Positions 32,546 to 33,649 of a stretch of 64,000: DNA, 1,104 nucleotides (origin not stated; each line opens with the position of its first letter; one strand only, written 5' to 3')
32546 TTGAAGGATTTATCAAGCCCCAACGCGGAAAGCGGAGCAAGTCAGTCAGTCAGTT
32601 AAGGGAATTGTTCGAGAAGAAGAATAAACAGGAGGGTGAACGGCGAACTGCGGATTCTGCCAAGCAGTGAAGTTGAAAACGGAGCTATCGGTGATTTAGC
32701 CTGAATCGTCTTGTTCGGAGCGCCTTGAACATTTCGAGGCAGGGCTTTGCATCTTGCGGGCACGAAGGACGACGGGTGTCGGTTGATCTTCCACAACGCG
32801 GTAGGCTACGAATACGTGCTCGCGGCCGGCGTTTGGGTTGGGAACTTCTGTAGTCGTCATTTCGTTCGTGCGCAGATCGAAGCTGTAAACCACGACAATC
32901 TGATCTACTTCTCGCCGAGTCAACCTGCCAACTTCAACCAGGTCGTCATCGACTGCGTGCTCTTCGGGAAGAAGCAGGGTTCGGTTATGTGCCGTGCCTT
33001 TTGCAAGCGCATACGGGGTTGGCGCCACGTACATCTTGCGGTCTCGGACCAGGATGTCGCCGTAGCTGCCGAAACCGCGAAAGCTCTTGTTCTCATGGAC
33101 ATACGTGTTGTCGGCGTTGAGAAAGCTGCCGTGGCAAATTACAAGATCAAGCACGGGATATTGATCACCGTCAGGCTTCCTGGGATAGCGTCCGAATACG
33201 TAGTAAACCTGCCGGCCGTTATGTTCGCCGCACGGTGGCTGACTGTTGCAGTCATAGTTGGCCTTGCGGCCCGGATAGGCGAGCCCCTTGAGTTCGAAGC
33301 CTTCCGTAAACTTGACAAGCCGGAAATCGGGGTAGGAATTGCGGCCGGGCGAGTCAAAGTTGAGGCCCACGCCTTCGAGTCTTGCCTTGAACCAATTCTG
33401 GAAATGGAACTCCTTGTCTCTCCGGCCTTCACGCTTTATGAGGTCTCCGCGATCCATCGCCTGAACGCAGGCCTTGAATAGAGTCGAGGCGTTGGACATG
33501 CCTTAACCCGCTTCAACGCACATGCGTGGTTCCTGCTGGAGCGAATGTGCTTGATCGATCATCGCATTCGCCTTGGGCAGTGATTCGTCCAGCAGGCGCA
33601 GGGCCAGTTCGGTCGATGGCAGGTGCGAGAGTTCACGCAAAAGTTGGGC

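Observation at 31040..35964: Mobility-gene-free AT-rich island with one methyltransferase and two unrelated nuclease-fold proteins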

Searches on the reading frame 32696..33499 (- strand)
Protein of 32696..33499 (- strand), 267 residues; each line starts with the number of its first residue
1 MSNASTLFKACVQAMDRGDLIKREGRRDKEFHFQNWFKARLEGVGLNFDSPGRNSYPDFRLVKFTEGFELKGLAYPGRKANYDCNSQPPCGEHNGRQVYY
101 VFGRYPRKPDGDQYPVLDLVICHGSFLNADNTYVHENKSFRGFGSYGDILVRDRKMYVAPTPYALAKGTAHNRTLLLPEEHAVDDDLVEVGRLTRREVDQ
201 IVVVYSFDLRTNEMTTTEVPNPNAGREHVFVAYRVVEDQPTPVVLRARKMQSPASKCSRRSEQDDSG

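Call 3: search_protein_families(library=pfam, proteins=[window:32696-33499:-], max_evalue=0.1)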
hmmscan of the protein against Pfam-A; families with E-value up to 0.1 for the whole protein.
window:32696-33499:- (267 aa): 0 families

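Call 4: search_protein_families(library=padloc, proteins=[window:32696-33499:-], max_evalue=0.1)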
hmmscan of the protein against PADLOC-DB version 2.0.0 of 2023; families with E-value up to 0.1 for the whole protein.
window:32696-33499:- (267 aa): 0 families

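Call 5: search_protein_families(library=ncbifam, proteins=[window:32696-33499:-], max_evalue=0.1)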
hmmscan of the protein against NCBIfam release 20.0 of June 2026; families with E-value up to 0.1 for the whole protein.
window:32696-33499:- (267 aa): 0 families

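Call 7: search_solved_structures(query=window:32696-33499:-, max_evalue=10)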
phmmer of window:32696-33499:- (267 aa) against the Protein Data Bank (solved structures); distinct sequences matched with E-value up to 10: 3.
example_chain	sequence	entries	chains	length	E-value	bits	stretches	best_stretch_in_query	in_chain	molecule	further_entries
4qbo_A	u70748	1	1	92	0.13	15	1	30-81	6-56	Nuclease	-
3bxw_B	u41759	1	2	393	1.7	11.3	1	165-237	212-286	Chitinase domain-containing protein 1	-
5cwk_A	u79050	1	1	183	1.7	11.3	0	216-245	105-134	Designed helical repeat protein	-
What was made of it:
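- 32696..33499 (-): 267-aa PD-ExK protein, the restriction endonuclease of the R-M pair. Key residues are E30, P57-D58 and E69-L-K71. A PDB sequence hit to the VRR-NUC entry 4qbo has E = 0.13 (call 7).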

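Call 9: search_protein_families(library=phrogs, proteins=[window:32696-33499:-], max_evalue=0.1)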
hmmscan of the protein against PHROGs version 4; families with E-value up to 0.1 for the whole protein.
window:32696-33499:- (267 aa): 0 families

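Call 11: find_homologous_proteins(query=window:32696-33499:-, max_evalue=0.001)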
Query window:32696-33499:- (267 aa): 4177 proteins with E <= 0.001 among 4464 candidates; the best 120 are listed.
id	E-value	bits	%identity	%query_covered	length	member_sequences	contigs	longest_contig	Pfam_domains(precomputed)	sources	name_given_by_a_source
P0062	9.5e-181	617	100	100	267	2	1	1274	-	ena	-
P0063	2.2e-158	544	93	93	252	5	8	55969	-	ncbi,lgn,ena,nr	ncbi:MAG: hypothetical protein OXI11_09740 [Gammaproteobacteria bacterium]|nr:hypothetical protein [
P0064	5.8e-158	542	92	93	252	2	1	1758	-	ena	-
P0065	9.2e-157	539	90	95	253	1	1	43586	-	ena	-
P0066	7.7e-146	503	86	93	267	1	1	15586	-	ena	-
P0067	3.0e-141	488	82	93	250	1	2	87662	-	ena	-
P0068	1.3e-140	486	83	93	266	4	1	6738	-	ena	-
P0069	2.5e-139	481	82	93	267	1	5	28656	-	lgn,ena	-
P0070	4.0e-139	481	76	99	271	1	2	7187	-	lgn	-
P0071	1.3e-138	479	77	99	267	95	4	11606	-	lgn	-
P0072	2.8e-138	478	82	93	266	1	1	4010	-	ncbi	-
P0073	3.9e-138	477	81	93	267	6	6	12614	-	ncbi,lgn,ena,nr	ncbi:MAG: hypothetical protein M0Z85_09140 [Gammaproteobacteria bacterium]|nr:hypothetical protein [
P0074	1.6e-137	475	81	93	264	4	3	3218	-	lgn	-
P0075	1.9e-137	475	80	93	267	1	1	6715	-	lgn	-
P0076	2.1e-137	475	80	93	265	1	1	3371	-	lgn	-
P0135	5.7e-131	454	78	92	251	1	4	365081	-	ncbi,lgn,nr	ncbi:MAG: hypothetical protein HYY96_03080 [Candidatus Tectomicrobia bacterium]|nr:hypothetical prot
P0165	1.4e-128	446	71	99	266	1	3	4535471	-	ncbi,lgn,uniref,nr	ncbi:hypothetical protein [Paraburkholderia humisilvae]|uniref:Uncharacterized protein n=1 Tax=Parab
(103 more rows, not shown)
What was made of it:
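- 32696..33499 (-): The family has more than 4177 clusters (call 11).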

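Call 18: find_encoding_contigs(protein=P0063, flank=8000, max_places=4)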
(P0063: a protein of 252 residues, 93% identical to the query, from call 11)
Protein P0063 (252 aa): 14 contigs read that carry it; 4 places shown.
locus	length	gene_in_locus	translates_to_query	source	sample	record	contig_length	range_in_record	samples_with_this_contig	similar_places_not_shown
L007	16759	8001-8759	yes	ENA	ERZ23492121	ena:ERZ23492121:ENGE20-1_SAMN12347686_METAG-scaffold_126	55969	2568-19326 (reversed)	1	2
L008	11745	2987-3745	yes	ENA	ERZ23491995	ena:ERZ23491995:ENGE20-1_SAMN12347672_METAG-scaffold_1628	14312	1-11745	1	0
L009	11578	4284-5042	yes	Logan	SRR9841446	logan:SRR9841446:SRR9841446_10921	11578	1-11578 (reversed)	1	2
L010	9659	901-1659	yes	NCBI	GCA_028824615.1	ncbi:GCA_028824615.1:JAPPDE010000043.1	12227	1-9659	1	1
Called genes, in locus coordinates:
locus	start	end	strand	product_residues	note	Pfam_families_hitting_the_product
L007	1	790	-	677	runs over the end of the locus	PF03483:B3_4, PF03484:B5, PF17759:tRNA_synthFbeta, PF03147:FDX-ACB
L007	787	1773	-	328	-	PF02912:Phe_tRNA-synt_N, PF01409:tRNA-synt_2d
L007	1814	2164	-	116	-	PF00453:Ribosomal_L20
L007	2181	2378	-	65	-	PF01632:Ribosomal_L35p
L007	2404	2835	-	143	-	PF05198:IF3_N, PF00707:IF3_C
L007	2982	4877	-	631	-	PF02824:TGS, PF07973:tRNA_SAD, PF00587:tRNA-synt_2b, PF03129:HGTP_anticodon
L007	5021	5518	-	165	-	PF16231:DUF4890 (weak)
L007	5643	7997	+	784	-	PF01170:UPF0020 (faint), PF01555:N6_N4_Mtase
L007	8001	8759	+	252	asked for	-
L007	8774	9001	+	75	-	-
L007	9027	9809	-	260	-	PF04199:Cyclase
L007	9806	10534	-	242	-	PF00106:adh_short, PF01370:Epimerase, PF08659:KR, PF23441:SDR (faint), PF13460:NAD_binding_10, PF13561:adh_short_C2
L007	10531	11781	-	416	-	PF12172:zf-ChsH2, PF01796:OB_ChsH2_C, PF00106:adh_short, PF13561:adh_short_C2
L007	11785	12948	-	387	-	PF22691:Thiolase_C_1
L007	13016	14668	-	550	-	PF00501:AMP-binding, PF13193:AMP-binding_C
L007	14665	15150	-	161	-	PF13577:SnoaL_4, PF00866:Ring_hydroxyl_B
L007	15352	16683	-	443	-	PF00355:Rieske, PF00848:Ring_hydroxyl_A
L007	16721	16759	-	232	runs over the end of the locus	PF07885:Ion_trans_2 (weak), PF04326:SLFN_AlbA_2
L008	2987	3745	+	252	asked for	-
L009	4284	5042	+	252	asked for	-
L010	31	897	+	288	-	-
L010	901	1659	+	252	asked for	-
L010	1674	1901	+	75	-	-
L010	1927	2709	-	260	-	PF04199:Cyclase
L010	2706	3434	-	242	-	PF00106:adh_short, PF01370:Epimerase, PF08659:KR, PF23441:SDR (faint), PF13460:NAD_binding_10, PF13561:adh_short_C2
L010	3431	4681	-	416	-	PF12172:zf-ChsH2, PF01796:OB_ChsH2_C, PF00106:adh_short, PF13561:adh_short_C2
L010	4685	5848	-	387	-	PF22691:Thiolase_C_1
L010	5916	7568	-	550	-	PF00501:AMP-binding, PF13193:AMP-binding_C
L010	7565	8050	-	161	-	PF13577:SnoaL_4, PF00866:Ring_hydroxyl_B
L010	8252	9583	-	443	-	PF00355:Rieske, PF00848:Ring_hydroxyl_A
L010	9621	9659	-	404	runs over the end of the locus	PF00520:Ion_trans, PF07885:Ion_trans_2, PF04326:SLFN_AlbA_2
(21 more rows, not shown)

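Call 19: find_encoding_contigs(protein=P0165, flank=8000, max_places=3)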
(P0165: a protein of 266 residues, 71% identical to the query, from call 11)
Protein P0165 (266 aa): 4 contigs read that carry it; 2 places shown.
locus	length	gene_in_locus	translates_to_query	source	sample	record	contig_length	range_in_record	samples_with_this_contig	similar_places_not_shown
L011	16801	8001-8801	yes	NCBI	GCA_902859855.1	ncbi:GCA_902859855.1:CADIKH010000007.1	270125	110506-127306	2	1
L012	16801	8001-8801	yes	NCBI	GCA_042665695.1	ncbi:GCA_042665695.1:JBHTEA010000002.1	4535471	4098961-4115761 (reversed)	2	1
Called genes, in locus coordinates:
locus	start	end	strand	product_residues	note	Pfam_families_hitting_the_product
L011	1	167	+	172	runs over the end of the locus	PF04542:Sigma70_r2, PF22029:PhyR_sigma2, PF08281:Sigma70_r4_2, PF04545:Sigma70_r4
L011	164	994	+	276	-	-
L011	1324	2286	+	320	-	PF00036:EF-hand_1 (faint), PF13405:EF-hand_6 (faint), PF13833:EF-hand_8 (faint), PF13499:EF-hand_7 (weak)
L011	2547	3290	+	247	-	PF23441:SDR, PF00106:adh_short, PF13561:adh_short_C2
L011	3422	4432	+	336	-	PF00248:Aldo_ket_red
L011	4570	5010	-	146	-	PF07007:LprI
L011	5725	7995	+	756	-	PF01555:N6_N4_Mtase (weak)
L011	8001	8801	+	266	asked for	-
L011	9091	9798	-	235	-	-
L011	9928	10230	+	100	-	-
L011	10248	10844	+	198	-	PF13730:HTH_36 (weak)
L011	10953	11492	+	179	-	PF21983:NikA-like (weak)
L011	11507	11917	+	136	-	-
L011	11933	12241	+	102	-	-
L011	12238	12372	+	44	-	-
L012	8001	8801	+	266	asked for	-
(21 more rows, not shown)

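Call 20: find_encoding_contigs(protein=P0135, flank=8000, max_places=3)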
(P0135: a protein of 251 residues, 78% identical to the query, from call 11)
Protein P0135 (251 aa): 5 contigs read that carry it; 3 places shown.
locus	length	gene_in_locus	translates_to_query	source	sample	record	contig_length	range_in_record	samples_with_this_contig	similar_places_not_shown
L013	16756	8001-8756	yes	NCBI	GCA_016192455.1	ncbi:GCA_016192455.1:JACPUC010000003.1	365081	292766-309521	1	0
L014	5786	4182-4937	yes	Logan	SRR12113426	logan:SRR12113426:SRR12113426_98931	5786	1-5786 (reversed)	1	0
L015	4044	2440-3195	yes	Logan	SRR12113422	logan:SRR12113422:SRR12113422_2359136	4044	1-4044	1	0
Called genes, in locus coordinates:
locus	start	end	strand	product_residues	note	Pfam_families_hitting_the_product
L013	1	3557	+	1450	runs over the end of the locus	-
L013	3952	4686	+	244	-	PF00106:adh_short, PF01370:Epimerase (weak), PF08659:KR, PF13561:adh_short_C2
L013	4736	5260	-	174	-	PF04978:MST, PF12867:DinB_2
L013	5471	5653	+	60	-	-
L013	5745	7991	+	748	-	PF01555:N6_N4_Mtase (weak)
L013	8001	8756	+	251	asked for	-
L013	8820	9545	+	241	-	PF00561:Abhydrolase_1, PF12146:Hydrolase_4, PF12697:Abhydrolase_6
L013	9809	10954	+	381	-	PF04551:GcpE, PF26540:GcpE_C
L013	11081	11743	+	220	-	-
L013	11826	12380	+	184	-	-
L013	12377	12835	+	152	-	-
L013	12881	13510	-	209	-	PF00857:Isochorismatase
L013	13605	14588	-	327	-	PF00753:Lactamase_B (weak), PF12706:Lactamase_B_2 (weak)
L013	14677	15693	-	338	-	PF08309:LVIVD (faint)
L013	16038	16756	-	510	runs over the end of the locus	PF19425:Csd3_N2 (weak), PF01551:Peptidase_M23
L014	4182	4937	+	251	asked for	-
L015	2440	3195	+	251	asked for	-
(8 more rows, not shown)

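Call 31: find_encoding_contigs(protein=P0065, flank=8000, max_places=3)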
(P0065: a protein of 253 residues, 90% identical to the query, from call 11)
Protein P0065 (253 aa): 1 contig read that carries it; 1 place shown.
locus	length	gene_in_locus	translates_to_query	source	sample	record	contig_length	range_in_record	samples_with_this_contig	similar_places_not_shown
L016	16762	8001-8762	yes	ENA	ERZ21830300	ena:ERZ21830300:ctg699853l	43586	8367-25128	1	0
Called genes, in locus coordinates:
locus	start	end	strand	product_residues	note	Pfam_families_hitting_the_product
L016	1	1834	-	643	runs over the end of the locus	PF02824:TGS, PF07973:tRNA_SAD, PF00587:tRNA-synt_2b, PF03129:HGTP_anticodon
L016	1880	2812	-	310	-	PF01145:Band_7, PF16200:Band_7_C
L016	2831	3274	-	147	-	PF01957:NfeD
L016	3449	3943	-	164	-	PF13801:Metal_resist (weak), PF16231:DUF4890 (weak)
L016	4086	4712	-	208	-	-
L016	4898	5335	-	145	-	PF13302:Acetyltransf_3, PF13673:Acetyltransf_10, PF00583:Acetyltransf_1, PF13420:Acetyltransf_4, PF08445:FR47 (faint), PF13508:Acetyltransf_7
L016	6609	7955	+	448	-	-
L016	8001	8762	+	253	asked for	-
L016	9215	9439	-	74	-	-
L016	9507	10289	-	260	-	PF04199:Cyclase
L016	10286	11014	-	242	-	PF00106:adh_short, PF01370:Epimerase, PF08659:KR, PF23441:SDR (faint), PF13460:NAD_binding_10, PF13561:adh_short_C2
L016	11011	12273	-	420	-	PF12172:zf-ChsH2, PF01796:OB_ChsH2_C, PF00106:adh_short, PF13561:adh_short_C2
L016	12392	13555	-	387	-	PF22691:Thiolase_C_1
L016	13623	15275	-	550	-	PF00501:AMP-binding, PF13193:AMP-binding_C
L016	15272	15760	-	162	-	PF13577:SnoaL_4 (weak), PF00866:Ring_hydroxyl_B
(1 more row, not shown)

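Call 37: search_dna_similar(query=window:32696-33499:-, collection=plasmids, mode=protein, max_rows=15)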
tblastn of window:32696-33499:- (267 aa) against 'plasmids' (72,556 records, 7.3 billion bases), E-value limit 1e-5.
Records with a match: 4; places in all: 4; records where one place covers at least 80% of the query: 4.
Best place of each record, by identity: 60-80% 1; <60% 3.
By first word of the organism name: Tomitella 1; Tabrizicola 1; Rhodococcus 1; Acidiphilium 1.
By predicted mobility (MOB-suite, as given by PLSDB): mobilizable 3; conjugative 1.
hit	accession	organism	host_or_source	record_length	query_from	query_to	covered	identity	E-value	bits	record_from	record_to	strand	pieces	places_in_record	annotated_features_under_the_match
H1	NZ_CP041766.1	Tomitella fengzijianii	bat,pure culture,feces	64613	1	234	88%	62.3%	2e-92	305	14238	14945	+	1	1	hypothetical protein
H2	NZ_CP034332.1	Tabrizicola piscis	Tanakia koreensis,mono bacterial isolate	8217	7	249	91%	57.8%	3e-94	310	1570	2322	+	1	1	hypothetical protein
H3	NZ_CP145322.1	Rhodococcus ruber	-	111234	1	234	88%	58.9%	4e-86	286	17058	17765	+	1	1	DUF956 family protein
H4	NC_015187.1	Acidiphilium multivorum AIU301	-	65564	2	235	88%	57.9%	6e-92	303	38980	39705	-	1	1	hypothetical protein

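Call 40: get_annotated_region(hit=H2, flank=4000)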
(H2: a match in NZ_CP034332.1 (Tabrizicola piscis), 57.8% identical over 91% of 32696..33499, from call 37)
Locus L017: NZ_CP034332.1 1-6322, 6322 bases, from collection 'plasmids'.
description: Tabrizicola piscis strain K13M18 plasmid unnamed4, complete sequence
organism: Tabrizicola piscis (NCBI taxid 2494374)
taxonomy: Bacteria; Pseudomonadota; Alphaproteobacteria; Rhodobacterales; Paracoccaceae; Tabrizicola; Tabrizicola piscis
host: -; source: Tanakia koreensis,mono bacterial isolate; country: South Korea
typing (MOB-suite, as given by PLSDB): mobilizable; relaxase MOBQ
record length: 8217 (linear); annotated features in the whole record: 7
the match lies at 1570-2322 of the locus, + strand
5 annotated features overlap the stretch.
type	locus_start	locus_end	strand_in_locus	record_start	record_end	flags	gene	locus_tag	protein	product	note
CDS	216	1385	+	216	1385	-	mobQ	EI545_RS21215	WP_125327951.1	MobQ family relaxase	-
CDS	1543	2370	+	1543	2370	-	-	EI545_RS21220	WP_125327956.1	hypothetical protein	-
CDS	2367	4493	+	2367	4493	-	-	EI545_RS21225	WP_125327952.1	DNA methyltransferase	GO:0006306 - DNA methylation [Evidence IEA]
CDS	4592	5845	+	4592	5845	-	-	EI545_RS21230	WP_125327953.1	DUF262 domain-containing protein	-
CDS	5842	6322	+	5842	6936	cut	-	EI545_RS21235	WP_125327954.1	MAE_28990/MAE_18760 family HEPN-like nuclease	-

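Call 42: predict_structure(alignment_id=A4)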
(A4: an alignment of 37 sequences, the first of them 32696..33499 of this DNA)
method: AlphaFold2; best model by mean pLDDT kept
length: 267 residues; sequences in the alignment: 37
mean_pLDDT: 66.0   pTM: 0.72
mean pLDDT of the five models: 66.0, 57.0, 54.6, 54.0, 52.1
residues with pLDDT >= 90: 29; 70-90: 98; 50-70: 78; < 50: 62
segments of 3 or more residues with pLDDT < 50: 53-55, 75-87, 134-158, 249-267
pLDDT, mean of each block of 10 residues (from residue 1): 87 92 65 84 84 58 78 48 48 69 75 84 73 44 27 42 60 84 89 76 57 62 77 81 62 32 34
secondary structure, 60 per line:
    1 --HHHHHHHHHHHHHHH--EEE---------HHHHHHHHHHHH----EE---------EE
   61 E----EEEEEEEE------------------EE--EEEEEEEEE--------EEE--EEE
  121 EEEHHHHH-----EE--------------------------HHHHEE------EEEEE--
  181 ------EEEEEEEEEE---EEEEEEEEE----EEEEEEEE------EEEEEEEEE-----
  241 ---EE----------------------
elements in order: H3-17 E20-22 H32-43 E59-61 E66-73 E96-104 E113-115 E118-123 H124-128 H162-165 E174-178 E187-196 E200-208 E213-220 E227-235

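Call 46: fold_search(model_id=the predicted structure, library=pdb)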
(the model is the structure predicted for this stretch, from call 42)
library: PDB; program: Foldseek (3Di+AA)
matches with E <= 10: 286; with E <= 0.001: 0
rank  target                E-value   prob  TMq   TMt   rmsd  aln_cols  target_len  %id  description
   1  1xhv_A                7.2e-02  0.63  0.18  0.19   7.2        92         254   12  HincII bound to cleaved cognate DNA GTCGAC and Mn2+ (released 2004-09-28)
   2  1kc6_B                9.2e-02  0.60  0.21  0.23   5.3        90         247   14  HincII Bound to Cognate DNA (released 2001-12-07)
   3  1tx3_B                9.8e-02  0.33  0.21  0.22  12.9       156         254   10  HINCII BOUND TO COGNATE DNA (released 2005-02-15)
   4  3e42_A                1.3e-01  0.72  0.21  0.22   4.5        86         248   14  Q138F HincII bound to GTCGAC and Ca2+ (cocrystallized) (released 2008-08-26)
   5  1tw8_B                1.3e-01  0.63  0.20  0.21   3.9        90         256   11  HincII bound to Ca2+ and cognate DNA GTCGAC (released 2004-08-10)
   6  1tw8_D                1.5e-01  0.28  0.22  0.23  13.6       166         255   12  HincII bound to Ca2+ and cognate DNA GTCGAC (released 2004-08-10)
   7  2gih_B                1.7e-01  0.72  0.27  0.29   6.5       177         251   10  Q138F HincII bound to cognate DNA GTCGAC and Ca2+ (released 2006-07-18)
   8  2gig_A                1.8e-01  0.44  0.19  0.20   7.1        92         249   12  Alteration of sequence specificity of the type II restriction endonuclease HINCII through an indirect readout mechanis (released 2006-07-18)
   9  1tx3_C                1.8e-01  0.23  0.21  0.21  14.3       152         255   10  HINCII BOUND TO COGNATE DNA (released 2005-02-15)
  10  3e40_A                2.2e-01  0.47  0.21  0.22   4.3        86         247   14  Q138F HincII bound to GTTAAC and cocrystallized with 5 mM Ca2+ (released 2008-08-26)
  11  1xhv_B                2.3e-01  0.51  0.20  0.21   3.9        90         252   11  HincII bound to cleaved cognate DNA GTCGAC and Mn2+ (released 2004-09-28)
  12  3e3y_A                2.3e-01  0.16  0.21  0.23  13.8       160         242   12  Q138F HincII bound to GTTAAC and cocrystallized with 5 mM Ca2+ (released 2008-08-26)
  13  1xhu_C                2.4e-01  0.69  0.30  0.31   6.8       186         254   13  HincII bound to cleaved, cognate DNA containing GTCGAC (released 2004-09-28)
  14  1xhv_C                2.6e-01  0.35  0.19  0.20   7.8        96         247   14  HincII bound to cleaved cognate DNA GTCGAC and Mn2+ (released 2004-09-28)
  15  3e43_B                2.6e-01  0.18  0.21  0.23  14.5       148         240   14  Q138F HincII bound to GTTAAC and cocrystallized with 2.5 mM MgCl2 (released 2008-08-26)
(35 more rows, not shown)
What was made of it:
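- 32696..33499 (-): The top Foldseek hits are HincII, MvaI, SfiI, Sau3AI, Hjc and MutH, with E 0.07-0.5 and probability up to 0.72 on a model of pLDDT 66 (calls 42, 46).
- On Type II restriction-modification system: The top fold hits are all PD-(D/E)xK enzymes, but E is 0.07-0.5 on a model of pLDDT 66 (calls 42, 46).
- The REase model is poor (pLDDT 66), and its fold hits are weak (E at least 0.07) (calls 42, 46).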

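Call 77: get_annotated_region(hit=H1, flank=4000)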
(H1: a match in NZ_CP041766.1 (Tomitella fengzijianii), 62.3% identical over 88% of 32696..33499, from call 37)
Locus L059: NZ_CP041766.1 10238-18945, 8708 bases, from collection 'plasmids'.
description: Tomitella fengzijianii strain HY188 plasmid unnamed, complete sequence
organism: Tomitella fengzijianii (NCBI taxid 2597660)
taxonomy: Bacteria; Actinomycetota; Actinomycetes; Mycobacteriales; ; Tomitella; Tomitella fengzijianii
host: -; source: bat,pure culture,feces; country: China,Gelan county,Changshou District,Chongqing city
typing (MOB-suite, as given by PLSDB): mobilizable; relaxase MOBF
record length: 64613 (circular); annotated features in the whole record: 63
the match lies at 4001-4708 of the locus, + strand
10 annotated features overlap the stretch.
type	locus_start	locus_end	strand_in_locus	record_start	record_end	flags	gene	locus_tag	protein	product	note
CDS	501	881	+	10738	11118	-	-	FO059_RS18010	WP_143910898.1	hypothetical protein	-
CDS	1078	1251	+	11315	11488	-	-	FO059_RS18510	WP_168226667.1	hypothetical protein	-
CDS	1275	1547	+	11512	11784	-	-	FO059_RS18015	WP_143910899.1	hypothetical protein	-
CDS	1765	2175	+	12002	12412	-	-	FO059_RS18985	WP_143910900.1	glutaredoxin family protein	-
CDS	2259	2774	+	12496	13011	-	-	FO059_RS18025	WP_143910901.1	DnaB-like helicase N-terminal domain-containing protein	GO:0006260 - DNA replication [Evidence IEA]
CDS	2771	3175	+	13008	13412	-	-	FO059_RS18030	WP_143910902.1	helix-turn-helix transcriptional regulator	-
CDS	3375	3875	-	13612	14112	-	-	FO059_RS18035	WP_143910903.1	hypothetical protein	-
CDS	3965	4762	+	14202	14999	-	-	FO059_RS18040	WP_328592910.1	hypothetical protein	-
CDS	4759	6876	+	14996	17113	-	-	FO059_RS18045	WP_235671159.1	hypothetical protein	-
CDS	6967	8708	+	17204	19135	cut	-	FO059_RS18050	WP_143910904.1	AAA family ATPase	-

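Call 78: get_annotated_region(hit=H3, flank=4000)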
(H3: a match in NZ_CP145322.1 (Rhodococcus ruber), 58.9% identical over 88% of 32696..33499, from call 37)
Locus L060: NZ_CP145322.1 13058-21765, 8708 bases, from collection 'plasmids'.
description: Rhodococcus ruber strain MSA14 plasmid pmega_3, complete sequence
organism: Rhodococcus ruber (NCBI taxid 1830)
taxonomy: Bacteria; Actinomycetota; Actinomycetes; Mycobacteriales; Nocardiaceae; Rhodococcus; Rhodococcus ruber
host: -; source: -; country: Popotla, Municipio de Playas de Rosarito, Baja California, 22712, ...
typing (MOB-suite, as given by PLSDB): mobilizable; relaxase MOBF
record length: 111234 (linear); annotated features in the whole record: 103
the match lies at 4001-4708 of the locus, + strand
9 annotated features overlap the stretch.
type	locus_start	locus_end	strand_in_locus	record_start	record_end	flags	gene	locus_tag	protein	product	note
CDS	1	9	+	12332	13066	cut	-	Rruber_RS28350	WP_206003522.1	hypothetical protein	-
CDS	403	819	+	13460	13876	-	-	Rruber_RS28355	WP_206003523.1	hypothetical protein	-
CDS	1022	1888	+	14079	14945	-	-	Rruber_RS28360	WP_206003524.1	hypothetical protein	-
CDS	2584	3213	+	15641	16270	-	-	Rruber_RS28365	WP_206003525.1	hypothetical protein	-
CDS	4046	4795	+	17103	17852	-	-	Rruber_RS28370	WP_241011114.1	DUF956 family protein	-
CDS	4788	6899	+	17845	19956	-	-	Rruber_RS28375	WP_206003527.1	hypothetical protein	-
CDS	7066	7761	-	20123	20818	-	-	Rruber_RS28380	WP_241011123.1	DUF6308 family protein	-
CDS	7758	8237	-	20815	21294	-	-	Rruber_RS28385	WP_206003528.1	hypothetical protein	-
CDS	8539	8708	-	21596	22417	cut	-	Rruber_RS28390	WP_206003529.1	hypothetical protein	-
